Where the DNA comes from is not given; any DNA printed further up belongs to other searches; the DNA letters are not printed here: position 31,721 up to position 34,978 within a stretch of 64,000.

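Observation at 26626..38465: Sigma54/two-component-controlled periplasmic type II molybdoenzyme locus with unassignable substrate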

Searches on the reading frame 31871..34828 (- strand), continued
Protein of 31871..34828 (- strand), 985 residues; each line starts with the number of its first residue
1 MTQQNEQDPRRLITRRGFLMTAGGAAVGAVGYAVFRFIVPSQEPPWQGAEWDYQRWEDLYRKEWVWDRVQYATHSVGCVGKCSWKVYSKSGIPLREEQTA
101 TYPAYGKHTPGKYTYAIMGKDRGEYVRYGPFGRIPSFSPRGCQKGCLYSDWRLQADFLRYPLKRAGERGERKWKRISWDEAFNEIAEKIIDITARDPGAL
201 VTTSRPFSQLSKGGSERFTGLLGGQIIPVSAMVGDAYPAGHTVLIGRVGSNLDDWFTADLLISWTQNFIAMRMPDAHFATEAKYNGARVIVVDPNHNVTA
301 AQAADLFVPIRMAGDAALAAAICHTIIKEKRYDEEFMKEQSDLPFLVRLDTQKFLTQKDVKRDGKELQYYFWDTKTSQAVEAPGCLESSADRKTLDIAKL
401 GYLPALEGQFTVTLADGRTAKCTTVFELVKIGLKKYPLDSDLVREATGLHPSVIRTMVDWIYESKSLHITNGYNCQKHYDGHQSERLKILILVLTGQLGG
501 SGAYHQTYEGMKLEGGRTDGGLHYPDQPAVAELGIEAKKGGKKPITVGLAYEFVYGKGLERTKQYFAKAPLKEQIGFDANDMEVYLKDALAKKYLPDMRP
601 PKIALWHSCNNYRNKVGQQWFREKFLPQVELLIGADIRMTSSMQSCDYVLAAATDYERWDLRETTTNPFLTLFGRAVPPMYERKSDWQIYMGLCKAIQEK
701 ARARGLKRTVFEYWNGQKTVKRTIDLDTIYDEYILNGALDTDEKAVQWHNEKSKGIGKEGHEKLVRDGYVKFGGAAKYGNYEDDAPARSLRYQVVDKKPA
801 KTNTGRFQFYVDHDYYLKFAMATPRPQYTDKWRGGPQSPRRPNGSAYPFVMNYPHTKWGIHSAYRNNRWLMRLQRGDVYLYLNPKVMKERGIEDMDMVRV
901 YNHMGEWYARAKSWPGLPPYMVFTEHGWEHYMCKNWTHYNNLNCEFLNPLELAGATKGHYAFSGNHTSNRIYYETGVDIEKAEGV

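Call 33: search_solved_structures(query=A1, max_evalue=1e-30, show_alignments=5)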
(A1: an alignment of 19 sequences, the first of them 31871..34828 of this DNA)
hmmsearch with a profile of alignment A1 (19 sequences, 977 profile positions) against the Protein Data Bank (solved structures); distinct sequences matched with E-value up to 1e-30: 10.
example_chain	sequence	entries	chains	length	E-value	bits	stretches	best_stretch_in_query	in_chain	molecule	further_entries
5e7o_A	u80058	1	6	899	6.5e-134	451.2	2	121-519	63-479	DMSO reductase family type II enzyme, molybdopterin subunit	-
4ydd_A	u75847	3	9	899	1.1e-133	450.5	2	121-503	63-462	DMSO reductase family type II enzyme, molybdopterin subunit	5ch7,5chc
2ivf_A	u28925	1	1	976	7.2e-125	421.3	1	127-954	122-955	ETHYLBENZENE DEHYDROGENASE ALPHA-SUBUNIT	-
1r27_A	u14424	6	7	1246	4.3e-59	203.6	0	157-342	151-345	Respiratory nitrate reductase 1 alpha chain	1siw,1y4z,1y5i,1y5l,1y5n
1q16_A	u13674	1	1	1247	4.4e-59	203.6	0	157-342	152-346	Respiratory nitrate reductase 1 alpha chain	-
3egw_A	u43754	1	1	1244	4.8e-59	203.4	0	157-342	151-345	Respiratory nitrate reductase 1 alpha chain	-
3ir7_A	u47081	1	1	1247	9.7e-59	202.4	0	157-342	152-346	Respiratory nitrate reductase 1 alpha chain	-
3ir6_A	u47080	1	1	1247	8.3e-58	199.3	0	157-342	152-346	Respiratory nitrate reductase 1 alpha chain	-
3ir5_A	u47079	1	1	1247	1.8e-57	198.2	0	157-342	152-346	Respiratory nitrate reductase 1 alpha chain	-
7b04_B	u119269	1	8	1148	8.8e-55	189.3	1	213-696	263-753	Nitrite oxidoreductase subunit A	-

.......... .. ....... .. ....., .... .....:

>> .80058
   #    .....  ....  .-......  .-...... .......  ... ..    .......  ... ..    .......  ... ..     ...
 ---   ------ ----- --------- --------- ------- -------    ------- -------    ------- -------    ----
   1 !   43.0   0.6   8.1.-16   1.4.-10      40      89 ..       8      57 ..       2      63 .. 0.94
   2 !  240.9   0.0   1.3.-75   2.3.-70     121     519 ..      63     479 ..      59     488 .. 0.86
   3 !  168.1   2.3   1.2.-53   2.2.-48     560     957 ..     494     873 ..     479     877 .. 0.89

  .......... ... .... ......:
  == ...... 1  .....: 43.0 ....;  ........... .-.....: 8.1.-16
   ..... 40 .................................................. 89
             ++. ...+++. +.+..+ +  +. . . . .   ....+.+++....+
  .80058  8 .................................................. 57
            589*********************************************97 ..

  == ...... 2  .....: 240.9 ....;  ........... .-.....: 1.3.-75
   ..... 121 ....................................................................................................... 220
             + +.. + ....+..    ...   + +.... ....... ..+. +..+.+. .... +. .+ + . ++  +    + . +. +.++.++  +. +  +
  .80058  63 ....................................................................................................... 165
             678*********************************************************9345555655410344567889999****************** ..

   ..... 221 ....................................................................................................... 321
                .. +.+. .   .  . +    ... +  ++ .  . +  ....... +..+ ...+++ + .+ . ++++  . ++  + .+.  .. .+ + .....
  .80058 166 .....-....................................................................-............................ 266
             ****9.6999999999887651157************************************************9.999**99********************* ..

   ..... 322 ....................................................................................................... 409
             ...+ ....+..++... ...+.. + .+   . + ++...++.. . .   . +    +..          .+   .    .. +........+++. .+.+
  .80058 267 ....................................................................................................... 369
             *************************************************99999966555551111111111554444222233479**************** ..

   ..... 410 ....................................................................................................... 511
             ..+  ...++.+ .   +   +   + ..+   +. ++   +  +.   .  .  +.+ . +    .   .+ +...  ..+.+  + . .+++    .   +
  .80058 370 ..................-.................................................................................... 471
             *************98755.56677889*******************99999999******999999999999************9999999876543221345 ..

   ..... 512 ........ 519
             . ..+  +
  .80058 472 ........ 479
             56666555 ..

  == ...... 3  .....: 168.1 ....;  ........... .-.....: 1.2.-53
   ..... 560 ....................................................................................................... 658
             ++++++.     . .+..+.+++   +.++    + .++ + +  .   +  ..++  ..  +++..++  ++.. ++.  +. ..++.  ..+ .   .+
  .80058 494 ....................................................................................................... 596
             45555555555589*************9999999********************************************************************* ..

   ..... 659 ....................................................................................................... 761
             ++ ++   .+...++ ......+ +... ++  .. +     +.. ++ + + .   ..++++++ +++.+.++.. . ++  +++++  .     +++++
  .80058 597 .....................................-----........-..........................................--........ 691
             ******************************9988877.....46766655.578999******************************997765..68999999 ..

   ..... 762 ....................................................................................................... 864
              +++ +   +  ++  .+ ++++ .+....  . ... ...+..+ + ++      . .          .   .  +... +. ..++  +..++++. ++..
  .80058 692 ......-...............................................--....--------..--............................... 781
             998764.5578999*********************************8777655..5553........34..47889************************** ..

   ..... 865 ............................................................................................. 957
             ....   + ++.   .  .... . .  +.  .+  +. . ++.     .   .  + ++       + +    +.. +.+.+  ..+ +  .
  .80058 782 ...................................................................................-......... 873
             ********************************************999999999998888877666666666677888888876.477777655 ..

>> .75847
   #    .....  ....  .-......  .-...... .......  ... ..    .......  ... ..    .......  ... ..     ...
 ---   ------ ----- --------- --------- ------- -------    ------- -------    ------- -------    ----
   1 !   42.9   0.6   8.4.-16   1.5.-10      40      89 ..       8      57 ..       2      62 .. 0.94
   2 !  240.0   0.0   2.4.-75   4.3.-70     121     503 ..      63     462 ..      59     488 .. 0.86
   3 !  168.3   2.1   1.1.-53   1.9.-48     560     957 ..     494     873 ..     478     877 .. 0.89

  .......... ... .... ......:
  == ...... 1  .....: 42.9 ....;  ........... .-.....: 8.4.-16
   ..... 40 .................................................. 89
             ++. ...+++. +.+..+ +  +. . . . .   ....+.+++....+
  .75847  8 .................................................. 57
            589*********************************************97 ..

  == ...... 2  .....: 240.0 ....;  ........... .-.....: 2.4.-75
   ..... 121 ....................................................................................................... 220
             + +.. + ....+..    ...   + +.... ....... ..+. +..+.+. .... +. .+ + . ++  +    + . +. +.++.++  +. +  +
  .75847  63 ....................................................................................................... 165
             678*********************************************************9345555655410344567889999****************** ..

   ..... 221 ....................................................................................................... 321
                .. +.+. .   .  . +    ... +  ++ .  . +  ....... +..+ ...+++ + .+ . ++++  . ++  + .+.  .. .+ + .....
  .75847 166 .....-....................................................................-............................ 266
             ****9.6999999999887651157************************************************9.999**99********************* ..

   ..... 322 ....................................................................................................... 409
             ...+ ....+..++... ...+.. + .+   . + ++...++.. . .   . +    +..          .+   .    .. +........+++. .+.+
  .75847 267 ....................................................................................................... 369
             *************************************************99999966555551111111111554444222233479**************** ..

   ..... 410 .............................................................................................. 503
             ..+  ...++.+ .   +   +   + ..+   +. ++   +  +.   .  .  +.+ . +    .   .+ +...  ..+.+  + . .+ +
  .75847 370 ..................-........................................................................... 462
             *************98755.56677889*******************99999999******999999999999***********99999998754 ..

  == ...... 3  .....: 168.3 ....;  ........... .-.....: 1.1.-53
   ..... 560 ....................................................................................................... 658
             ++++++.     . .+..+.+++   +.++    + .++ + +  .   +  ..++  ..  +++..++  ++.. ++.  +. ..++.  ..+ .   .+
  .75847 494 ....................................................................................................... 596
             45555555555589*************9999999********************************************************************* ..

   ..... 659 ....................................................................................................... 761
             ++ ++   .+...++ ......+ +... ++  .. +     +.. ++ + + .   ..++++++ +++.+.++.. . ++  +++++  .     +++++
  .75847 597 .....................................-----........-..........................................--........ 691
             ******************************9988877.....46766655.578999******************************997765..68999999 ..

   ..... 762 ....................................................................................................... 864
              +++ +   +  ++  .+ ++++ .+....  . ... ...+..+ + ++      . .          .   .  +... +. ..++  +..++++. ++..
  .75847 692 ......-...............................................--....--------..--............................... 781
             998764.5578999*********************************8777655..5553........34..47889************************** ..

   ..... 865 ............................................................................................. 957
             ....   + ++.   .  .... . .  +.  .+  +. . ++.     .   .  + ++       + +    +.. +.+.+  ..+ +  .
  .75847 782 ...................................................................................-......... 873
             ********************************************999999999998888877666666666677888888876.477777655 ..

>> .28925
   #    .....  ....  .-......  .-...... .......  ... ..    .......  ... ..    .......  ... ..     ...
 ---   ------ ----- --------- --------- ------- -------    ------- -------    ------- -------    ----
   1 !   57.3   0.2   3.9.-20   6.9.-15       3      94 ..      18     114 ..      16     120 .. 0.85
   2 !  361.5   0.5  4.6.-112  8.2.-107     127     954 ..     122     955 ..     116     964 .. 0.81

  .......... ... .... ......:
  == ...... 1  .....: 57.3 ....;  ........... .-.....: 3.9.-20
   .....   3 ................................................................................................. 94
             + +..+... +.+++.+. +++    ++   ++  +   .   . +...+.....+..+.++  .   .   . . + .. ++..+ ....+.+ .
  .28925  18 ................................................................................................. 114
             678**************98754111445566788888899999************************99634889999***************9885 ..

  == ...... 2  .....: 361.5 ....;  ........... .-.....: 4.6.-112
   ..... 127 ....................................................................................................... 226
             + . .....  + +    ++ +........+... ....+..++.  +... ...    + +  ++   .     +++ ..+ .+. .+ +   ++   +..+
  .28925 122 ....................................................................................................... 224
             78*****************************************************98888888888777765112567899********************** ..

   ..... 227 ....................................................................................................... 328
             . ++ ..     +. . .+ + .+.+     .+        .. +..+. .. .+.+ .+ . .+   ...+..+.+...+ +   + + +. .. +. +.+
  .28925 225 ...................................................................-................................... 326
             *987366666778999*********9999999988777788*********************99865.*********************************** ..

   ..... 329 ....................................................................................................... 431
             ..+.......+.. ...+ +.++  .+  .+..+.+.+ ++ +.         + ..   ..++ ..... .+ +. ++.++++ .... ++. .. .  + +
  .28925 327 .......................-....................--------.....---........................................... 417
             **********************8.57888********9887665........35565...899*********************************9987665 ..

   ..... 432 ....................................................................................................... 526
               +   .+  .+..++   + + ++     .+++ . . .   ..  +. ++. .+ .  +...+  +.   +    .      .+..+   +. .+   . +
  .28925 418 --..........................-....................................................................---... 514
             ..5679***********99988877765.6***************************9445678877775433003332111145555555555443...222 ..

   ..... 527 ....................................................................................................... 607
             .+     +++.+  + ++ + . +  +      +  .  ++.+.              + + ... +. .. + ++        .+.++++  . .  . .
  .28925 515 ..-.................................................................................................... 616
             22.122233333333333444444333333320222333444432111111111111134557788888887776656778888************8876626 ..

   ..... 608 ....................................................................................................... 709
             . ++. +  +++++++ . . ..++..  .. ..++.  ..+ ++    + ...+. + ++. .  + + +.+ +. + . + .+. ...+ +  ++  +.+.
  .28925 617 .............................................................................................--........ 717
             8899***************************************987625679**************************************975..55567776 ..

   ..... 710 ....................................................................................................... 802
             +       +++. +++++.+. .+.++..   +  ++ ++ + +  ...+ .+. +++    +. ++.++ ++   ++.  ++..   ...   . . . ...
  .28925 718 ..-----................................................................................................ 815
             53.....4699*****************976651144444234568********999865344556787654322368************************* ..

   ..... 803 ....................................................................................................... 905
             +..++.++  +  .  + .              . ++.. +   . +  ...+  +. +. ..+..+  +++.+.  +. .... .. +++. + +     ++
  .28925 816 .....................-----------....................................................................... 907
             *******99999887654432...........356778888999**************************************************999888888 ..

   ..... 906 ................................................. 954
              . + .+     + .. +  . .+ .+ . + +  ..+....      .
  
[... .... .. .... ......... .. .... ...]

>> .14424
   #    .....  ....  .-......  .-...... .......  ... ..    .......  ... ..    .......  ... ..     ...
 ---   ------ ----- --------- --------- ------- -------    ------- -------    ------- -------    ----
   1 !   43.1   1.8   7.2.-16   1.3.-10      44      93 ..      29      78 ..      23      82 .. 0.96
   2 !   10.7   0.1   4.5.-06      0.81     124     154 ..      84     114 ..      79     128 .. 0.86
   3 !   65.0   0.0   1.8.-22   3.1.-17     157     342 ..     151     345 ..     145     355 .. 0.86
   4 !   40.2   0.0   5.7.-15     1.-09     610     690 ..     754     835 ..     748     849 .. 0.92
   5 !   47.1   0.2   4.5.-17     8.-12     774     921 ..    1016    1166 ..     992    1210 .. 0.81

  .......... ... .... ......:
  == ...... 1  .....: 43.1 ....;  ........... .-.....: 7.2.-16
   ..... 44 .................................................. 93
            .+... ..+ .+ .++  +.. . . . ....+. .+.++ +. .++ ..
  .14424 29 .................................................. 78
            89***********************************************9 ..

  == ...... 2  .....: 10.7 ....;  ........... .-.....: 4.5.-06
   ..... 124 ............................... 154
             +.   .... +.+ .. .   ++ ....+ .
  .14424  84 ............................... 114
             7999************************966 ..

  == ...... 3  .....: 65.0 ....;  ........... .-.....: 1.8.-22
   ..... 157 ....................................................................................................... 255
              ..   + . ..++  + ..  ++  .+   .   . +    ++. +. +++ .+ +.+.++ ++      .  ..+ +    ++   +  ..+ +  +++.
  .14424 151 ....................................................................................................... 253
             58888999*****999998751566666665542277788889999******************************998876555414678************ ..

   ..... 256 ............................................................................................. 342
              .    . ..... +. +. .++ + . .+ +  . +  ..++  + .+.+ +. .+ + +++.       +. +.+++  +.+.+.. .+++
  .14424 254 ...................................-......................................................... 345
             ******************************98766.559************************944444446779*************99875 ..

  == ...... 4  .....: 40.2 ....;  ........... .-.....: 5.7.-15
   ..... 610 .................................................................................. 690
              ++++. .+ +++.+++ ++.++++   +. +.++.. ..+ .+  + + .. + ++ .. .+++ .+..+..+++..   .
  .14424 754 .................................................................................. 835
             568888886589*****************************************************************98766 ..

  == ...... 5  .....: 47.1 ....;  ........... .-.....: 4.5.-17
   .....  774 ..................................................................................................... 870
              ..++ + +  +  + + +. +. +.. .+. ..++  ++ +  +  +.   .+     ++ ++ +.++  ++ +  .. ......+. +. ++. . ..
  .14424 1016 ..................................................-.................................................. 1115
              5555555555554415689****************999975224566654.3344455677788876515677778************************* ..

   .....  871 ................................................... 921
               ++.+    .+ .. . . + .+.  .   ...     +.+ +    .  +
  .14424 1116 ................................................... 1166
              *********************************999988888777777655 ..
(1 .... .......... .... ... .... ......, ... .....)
